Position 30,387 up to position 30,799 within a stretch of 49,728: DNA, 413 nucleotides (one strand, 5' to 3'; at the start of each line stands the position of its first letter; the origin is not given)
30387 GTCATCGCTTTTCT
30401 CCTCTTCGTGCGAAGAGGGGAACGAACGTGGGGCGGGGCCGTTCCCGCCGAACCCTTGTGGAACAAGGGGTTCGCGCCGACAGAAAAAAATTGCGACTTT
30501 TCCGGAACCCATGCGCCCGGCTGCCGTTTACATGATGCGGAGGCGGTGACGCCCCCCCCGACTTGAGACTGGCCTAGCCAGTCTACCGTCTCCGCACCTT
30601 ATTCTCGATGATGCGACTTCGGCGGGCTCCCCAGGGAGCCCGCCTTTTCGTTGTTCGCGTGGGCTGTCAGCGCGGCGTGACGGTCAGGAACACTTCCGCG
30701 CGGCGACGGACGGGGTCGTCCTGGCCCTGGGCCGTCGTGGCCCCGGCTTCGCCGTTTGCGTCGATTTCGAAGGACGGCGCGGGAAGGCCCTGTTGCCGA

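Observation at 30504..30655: SigT-promoter-driven roughly 115-nt sRNA with an unpaired C8 tract (GsrN-like) next to phyR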

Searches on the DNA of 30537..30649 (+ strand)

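Call 30: build_rna_model(alignment_id=A1, structure=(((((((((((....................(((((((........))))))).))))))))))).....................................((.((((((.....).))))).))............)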
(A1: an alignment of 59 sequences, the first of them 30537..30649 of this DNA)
Model R1 built from alignment A1 (59 sequences, 138 columns); structure: as given.
model positions 119; base pairs 26; branch points 1; effective number of sequences 1.42; information 0.59 bits per position. Calibrated on 0.2 Mb of random sequence (short: E-values are rough).
structure used (alignment columns):
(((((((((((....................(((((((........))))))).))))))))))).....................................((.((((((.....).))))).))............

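Call 31: search_with_rna_model(model_id=R1, sources=[window, L001, L002, L003, L004, L005, L006, L007, L008, L009, L010, L011, L012, L013, L014, L015, L016, L017, L018, L019, L020, L021, L022, L023, L024, L025, L026, L027, L028, L029, L030, L031, L032, L033, L034, L035, L036, L037, L038, L039, L040, L041, L042, L043, L044, L045, L046, L047, L048, L049, L050, L051, L052, L053, L054, L055, L056, L057, L058, L059, L060, L061, L062, L063, L064, L065, L066, L067, L068, L069, L070, L071, L072, L073, L074, L075, L076, L077, L078, L079, L080, L081, L082, L083, L084, L085, L086, L087, L088, L089, L090, L091, L092, L093, L094, L095, L096, L097, L098, L099], max_evalue=1)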
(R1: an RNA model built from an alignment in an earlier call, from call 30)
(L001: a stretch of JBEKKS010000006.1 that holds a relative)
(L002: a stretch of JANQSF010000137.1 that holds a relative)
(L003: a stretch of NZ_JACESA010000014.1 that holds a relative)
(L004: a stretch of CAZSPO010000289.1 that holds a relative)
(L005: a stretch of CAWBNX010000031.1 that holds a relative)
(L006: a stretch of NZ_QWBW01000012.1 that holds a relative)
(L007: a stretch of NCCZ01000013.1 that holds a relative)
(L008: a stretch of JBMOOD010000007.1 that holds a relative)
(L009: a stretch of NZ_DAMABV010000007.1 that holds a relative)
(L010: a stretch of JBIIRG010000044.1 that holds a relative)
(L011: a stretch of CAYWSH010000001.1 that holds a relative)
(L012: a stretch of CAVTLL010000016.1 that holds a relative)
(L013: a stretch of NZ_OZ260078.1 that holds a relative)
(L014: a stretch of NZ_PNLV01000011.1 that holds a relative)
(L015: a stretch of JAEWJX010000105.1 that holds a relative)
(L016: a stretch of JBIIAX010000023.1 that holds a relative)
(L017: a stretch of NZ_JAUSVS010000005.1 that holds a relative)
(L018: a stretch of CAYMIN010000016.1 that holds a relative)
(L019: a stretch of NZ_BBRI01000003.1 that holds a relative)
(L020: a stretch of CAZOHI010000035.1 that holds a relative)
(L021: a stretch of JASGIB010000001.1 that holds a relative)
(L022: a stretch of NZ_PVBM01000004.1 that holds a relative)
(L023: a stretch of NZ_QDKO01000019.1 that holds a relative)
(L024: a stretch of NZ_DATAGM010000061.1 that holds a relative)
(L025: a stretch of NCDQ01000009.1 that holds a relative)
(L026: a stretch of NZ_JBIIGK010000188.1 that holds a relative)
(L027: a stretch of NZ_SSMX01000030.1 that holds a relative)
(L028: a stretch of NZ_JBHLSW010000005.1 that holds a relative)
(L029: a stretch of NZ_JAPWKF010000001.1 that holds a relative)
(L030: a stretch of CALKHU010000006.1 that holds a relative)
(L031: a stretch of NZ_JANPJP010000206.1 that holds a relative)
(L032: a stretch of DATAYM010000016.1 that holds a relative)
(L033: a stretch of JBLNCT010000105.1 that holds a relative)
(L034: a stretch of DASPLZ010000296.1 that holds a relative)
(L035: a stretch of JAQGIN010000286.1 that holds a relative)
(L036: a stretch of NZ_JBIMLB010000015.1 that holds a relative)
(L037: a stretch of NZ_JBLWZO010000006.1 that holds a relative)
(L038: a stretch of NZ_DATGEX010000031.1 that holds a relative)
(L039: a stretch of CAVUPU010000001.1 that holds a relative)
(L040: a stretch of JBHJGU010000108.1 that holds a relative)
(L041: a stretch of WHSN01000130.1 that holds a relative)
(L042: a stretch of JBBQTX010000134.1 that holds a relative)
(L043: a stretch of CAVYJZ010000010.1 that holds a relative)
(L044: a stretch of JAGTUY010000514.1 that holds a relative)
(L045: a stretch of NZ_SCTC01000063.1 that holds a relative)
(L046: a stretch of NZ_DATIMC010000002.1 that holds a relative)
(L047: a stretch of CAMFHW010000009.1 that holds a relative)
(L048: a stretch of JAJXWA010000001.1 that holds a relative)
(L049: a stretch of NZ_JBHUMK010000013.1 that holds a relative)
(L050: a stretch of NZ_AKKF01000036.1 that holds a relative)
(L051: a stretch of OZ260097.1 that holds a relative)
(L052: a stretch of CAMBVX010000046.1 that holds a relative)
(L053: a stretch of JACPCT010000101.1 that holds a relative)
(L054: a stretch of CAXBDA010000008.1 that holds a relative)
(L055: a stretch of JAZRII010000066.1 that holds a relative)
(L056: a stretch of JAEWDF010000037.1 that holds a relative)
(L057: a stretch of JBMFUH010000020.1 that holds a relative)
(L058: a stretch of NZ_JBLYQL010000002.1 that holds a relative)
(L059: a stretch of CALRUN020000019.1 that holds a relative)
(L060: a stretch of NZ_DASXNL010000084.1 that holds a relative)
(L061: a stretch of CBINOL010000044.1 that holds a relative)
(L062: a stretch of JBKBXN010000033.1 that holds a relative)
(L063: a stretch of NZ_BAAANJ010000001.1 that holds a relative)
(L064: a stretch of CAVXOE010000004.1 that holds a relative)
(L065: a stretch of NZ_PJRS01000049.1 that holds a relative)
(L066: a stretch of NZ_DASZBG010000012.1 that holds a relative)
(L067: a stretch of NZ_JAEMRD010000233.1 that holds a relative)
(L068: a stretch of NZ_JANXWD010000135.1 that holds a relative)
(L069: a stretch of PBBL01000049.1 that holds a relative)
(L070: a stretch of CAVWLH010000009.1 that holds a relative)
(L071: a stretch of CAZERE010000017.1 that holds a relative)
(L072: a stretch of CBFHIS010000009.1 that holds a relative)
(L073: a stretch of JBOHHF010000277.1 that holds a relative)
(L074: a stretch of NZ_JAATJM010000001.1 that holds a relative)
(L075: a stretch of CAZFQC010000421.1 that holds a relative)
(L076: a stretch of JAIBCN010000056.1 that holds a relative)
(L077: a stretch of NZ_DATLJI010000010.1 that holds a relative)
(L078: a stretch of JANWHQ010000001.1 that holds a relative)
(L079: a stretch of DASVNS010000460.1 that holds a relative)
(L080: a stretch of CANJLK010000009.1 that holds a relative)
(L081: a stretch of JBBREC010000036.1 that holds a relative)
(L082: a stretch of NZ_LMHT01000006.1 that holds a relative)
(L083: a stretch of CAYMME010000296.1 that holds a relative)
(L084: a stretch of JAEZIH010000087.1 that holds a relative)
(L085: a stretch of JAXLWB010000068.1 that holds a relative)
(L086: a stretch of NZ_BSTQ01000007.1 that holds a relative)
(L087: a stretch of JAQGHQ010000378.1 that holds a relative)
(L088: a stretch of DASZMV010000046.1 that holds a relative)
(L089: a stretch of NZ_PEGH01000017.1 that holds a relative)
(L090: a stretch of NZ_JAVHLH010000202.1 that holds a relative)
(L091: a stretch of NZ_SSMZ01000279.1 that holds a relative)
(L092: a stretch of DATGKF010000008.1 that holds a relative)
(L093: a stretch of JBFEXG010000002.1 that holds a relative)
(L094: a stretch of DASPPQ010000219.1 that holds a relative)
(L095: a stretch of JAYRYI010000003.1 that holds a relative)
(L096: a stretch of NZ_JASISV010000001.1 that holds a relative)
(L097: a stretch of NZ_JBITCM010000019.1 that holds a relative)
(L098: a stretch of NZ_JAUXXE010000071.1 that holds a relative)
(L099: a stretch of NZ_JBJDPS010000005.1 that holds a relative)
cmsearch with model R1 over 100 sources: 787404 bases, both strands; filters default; matches with E-value up to 1: 99.
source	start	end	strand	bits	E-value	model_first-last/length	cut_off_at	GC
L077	4019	4139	-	132.8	5.2e-27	1-119/119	no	0.65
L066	5654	5772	+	130.1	2e-26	1-119/119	no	0.68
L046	2025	2144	+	128.6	4.5e-26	1-119/119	no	0.68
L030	6324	6444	+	128.5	4.6e-26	1-119/119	no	0.67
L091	2643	2761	+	128.5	4.6e-26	1-119/119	no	0.68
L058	6054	6169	+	128.2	5.5e-26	1-119/119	no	0.67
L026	3804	3922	+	126.4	1.4e-25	1-119/119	no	0.66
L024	7864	7984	-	124.4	3.8e-25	1-119/119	no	0.64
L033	3462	3582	-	124.2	4.4e-25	1-119/119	no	0.64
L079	7508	7626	-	124.1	4.5e-25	1-119/119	no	0.69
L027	4151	4270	+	123.4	6.3e-25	1-119/119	no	0.68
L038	6005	6122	+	123.4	6.3e-25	1-119/119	no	0.66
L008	5262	5381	-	122.8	8.7e-25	1-119/119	no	0.69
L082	1750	1869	+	122.4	1.1e-24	1-119/119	no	0.68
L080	6961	7078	+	122.2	1.2e-24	1-119/119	no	0.65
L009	1413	1533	+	121.7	1.5e-24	1-119/119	no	0.69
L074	5446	5562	+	121.7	1.6e-24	1-119/119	no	0.63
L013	154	270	+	121.4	1.8e-24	1-119/119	no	0.67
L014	1665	1781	-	120.9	2.4e-24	1-119/119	no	0.65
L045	3939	4055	+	120.4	3e-24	1-119/119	no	0.67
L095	785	903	-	120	3.7e-24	1-119/119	no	0.66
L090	438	553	+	119.7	4.4e-24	1-119/119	no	0.65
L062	3779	3893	-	118.5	8.1e-24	1-119/119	no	0.63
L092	5446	5562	-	118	1e-23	1-119/119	no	0.7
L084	1997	2111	+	117.8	1.1e-23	1-119/119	no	0.69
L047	4736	4853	-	116.3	2.4e-23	1-119/119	no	0.69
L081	6080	6195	+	115.9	3.1e-23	1-119/119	no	0.66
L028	4662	4778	+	115.1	4.6e-23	1-119/119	no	0.68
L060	3055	3171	-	114.4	6.5e-23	1-119/119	no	0.69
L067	1772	1885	+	114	8.1e-23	1-119/119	no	0.63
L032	5596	5712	+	113.7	9.5e-23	1-119/119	no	0.68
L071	2486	2608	-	113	1.4e-22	1-119/119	no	0.65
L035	3903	4019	-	111.6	2.8e-22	1-119/119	no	0.7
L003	85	200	-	111.5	3e-22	1-119/119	no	0.65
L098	5757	5880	-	111.3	3.2e-22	1-119/119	no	0.69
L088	4309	4425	+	111.1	3.6e-22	1-119/119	no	0.62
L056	197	312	+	109.4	8.5e-22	1-119/119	no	0.65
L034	1547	1663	+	109.3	9.1e-22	1-119/119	no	0.68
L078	6480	6594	-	108.9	1.1e-21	1-119/119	no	0.71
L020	6715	6832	+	108.3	1.5e-21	1-119/119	no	0.71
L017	3057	3177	-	107.5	2.3e-21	1-119/119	no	0.67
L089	5236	5350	+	107.5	2.3e-21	1-119/119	no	0.68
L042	5384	5495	+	107.3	2.5e-21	1-119/119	no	0.7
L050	7320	7431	+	107.3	2.6e-21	1-119/119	no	0.68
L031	6925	7046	+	107.1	2.9e-21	1-119/119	no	0.7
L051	5651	5769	+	105.1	7.8e-21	1-119/119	no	0.68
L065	472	588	+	103.2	2.1e-20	1-119/119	no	0.7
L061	3523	3640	-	102.8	2.6e-20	1-119/119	no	0.67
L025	6962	7078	-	102.4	3.2e-20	1-119/119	no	0.64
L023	3398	3513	+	100.4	8.8e-20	1-119/119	no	0.66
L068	7891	8000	+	98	3e-19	1-112/119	3'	0.74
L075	1908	2006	+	94.8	1.5e-18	1-101/119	3'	0.7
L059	3497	3613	+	90.8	1.2e-17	1-119/119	no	0.74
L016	5441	5513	-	75.2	3.8e-14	1-119/119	no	0.71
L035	3961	4072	+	27.6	0.0016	1-119/119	no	0.65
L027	3372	3463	-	26.7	0.0025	1-119/119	no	0.71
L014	11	124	+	25.2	0.0054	1-119/119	no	0.68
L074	5393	5504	-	23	0.018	1-119/119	no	0.66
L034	873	957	-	21.8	0.031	1-119/119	no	0.69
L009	1360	1474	-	21.2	0.043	1-119/119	no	0.7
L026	3885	3950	-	19.9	0.085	1-119/119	no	0.74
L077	3988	4058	+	19.7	0.093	1-119/119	no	0.72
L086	4114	4154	+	19.6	0.098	11-50/119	no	0.66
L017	3118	3231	+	19.5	0.11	1-119/119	no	0.61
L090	382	496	-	19.2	0.12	1-119/119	no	0.67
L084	1944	2055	-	19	0.14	1-119/119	no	0.7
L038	5951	6064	-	18.8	0.15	1-119/119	no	0.62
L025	7021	7130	+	18.5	0.18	1-119/119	no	0.6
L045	3887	4000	-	18.4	0.18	1-119/119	no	0.62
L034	2010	2161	+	17.9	0.23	1-119/119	no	0.71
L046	5030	5136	+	17.7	0.27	1-119/119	no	0.7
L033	3523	3638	+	17.5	0.29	1-119/119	no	0.64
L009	1497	1576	-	17.4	0.3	1-119/119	no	0.69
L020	7090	7165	+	17.4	0.31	1-119/119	no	0.75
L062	3835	3947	+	17.3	0.32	1-119/119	no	0.59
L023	7366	7432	+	17.1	0.35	1-119/119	no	0.66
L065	4441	4507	+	17.1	0.35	1-119/119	no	0.66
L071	2545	2661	+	16.9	0.39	1-119/119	no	0.67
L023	2662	2740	+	16.5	0.48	1-119/119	no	0.68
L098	5713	5795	+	16.2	0.58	1-119/119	no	0.57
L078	7522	7630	-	16.1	0.6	1-119/119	no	0.66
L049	3172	3232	+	16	0.63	11-50/119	no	0.74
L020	6661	6774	-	15.9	0.65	1-119/119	no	0.69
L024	7776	7903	+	15.9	0.66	1-119/119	no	0.71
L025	2974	3049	-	15.9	0.67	1-119/119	no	0.75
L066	5599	5715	-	15.8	0.69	1-119/119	no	0.66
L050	7270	7378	-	15.8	0.7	1-119/119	no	0.61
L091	1883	1968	-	15.7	0.73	1-119/119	no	0.69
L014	85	179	-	15.7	0.73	1-119/119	no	0.63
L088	4256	4368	-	15.7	0.74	1-119/119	no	0.64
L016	2907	3001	-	15.7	0.74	1-119/119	no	0.71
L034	1491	1605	-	15.7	0.75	1-119/119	no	0.67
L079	7565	7679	+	15.6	0.78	1-119/119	no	0.63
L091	2724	2858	-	15.6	0.79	1-119/119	no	0.69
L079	5132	5207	+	15.5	0.83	1-119/119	no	0.71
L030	6267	6383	-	15.4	0.85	1-119/119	no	0.63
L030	6405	6490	-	15.3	0.9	1-119/119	no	0.71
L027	4096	4212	-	15.2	0.94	1-119/119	no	0.61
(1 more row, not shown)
